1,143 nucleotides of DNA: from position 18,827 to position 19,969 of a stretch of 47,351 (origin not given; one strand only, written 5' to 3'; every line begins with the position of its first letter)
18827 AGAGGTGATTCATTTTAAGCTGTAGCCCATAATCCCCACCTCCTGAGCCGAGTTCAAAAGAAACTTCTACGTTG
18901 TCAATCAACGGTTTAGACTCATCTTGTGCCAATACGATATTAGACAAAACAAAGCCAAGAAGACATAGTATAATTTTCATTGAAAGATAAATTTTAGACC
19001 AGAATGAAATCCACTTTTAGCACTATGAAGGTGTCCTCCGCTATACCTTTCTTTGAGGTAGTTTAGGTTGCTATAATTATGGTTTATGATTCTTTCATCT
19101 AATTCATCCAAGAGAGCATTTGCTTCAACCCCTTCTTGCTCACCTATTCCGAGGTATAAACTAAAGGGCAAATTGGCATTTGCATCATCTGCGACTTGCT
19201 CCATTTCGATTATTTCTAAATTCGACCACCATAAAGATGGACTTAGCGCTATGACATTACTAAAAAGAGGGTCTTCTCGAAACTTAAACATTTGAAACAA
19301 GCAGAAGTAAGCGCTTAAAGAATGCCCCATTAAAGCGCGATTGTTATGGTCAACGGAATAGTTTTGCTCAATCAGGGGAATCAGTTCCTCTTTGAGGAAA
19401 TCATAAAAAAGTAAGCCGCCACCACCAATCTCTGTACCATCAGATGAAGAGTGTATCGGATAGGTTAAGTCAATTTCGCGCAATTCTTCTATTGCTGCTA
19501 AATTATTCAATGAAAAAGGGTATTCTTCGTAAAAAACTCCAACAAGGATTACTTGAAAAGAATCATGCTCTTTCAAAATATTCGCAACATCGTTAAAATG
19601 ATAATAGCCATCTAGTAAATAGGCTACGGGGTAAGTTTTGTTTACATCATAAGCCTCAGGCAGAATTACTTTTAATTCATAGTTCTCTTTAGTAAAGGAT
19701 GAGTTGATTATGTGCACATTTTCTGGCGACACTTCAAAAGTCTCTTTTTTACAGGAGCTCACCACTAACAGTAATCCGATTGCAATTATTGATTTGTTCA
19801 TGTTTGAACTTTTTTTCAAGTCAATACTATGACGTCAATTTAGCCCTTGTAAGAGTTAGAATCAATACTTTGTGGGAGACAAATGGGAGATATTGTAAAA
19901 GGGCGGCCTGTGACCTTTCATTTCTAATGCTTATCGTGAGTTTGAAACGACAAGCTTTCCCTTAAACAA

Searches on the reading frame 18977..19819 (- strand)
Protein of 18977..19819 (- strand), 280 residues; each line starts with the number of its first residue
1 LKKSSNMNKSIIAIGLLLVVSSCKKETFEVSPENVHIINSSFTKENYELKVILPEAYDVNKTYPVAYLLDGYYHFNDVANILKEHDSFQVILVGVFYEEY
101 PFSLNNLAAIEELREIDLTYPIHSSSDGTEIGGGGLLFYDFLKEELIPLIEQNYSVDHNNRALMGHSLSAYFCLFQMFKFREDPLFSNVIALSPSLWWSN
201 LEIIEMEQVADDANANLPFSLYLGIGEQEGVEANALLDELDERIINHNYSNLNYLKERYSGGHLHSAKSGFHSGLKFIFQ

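Call 11: search_protein_families(library=pfam, proteins=[window:18977-19819:-])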
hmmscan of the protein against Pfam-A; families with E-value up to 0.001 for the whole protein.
window:18977-19819:- (280 aa): 1 family
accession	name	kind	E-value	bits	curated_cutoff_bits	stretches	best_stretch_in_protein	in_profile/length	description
PF00756.26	Esterase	-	7.7e-19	68.9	22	1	41-273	2-236/251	Putative esterase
